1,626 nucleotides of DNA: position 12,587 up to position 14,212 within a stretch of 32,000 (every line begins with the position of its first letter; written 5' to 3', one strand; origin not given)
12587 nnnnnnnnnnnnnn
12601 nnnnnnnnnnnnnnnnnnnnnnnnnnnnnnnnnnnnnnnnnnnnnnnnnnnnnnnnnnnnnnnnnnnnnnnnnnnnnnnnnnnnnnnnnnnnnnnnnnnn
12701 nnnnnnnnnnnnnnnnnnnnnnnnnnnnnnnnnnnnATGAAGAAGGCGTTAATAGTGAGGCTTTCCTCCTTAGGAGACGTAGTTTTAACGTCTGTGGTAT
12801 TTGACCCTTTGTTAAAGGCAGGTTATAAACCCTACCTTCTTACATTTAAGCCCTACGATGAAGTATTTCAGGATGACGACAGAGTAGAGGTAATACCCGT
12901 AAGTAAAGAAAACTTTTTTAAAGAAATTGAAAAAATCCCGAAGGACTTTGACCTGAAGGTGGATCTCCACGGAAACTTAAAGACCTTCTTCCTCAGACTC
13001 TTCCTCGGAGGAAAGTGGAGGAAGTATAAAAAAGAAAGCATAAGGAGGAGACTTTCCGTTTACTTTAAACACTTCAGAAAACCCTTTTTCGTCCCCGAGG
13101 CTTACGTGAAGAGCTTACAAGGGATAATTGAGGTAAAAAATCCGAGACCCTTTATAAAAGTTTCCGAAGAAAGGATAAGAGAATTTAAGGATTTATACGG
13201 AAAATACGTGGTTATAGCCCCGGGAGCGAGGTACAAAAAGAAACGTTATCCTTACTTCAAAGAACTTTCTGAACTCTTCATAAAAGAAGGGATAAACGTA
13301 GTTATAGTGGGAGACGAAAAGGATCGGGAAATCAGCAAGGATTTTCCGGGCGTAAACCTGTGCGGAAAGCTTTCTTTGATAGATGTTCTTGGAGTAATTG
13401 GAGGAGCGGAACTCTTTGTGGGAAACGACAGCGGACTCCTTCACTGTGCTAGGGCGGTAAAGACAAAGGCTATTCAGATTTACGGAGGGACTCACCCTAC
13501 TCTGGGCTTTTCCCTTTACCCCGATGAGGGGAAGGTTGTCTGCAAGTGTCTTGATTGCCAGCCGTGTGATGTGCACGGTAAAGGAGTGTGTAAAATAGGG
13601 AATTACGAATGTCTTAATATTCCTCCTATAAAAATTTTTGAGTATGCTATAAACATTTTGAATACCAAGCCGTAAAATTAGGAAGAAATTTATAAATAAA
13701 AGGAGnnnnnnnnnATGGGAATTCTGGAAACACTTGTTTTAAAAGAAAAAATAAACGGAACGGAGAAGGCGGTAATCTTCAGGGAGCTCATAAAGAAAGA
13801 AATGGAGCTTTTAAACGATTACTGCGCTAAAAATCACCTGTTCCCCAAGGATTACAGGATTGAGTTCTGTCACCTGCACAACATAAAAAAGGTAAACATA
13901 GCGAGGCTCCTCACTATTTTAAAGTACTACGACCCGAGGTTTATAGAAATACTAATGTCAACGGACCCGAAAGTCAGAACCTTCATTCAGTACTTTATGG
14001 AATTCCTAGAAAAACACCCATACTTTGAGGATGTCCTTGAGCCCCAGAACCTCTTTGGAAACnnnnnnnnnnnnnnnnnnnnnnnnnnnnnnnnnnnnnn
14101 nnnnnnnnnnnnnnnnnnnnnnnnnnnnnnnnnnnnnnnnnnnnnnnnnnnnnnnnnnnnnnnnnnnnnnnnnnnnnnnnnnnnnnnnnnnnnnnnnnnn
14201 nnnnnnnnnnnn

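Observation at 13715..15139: Internally duplicated 474-aa protein carrying three YjbJ/CsbD-like stress-protein repeats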

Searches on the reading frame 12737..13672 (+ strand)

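Call 59: search_protein_families(library=pfam, proteins=[window:12737-13672:+], max_evalue=0.00001)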
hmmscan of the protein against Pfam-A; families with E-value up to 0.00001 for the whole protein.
window:12737-13672:+ (312 aa): 1 family
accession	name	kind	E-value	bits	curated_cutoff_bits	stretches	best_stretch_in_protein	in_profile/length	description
PF01075.23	Glyco_transf_9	-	8.7e-28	97.7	22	1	69-279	11-238/247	Glycosyltransferase family 9 (heptosyltransferase)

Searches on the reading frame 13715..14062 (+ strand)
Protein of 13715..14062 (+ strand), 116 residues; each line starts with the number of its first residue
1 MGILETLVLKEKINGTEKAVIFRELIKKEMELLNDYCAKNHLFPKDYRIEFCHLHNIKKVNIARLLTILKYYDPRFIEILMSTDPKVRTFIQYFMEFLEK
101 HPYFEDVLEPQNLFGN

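Call 8: search_protein_families(library=pfam, proteins=[window:13715-14062:+], max_evalue=10)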
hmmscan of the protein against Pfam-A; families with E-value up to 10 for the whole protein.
seq(116 aa): 0 families
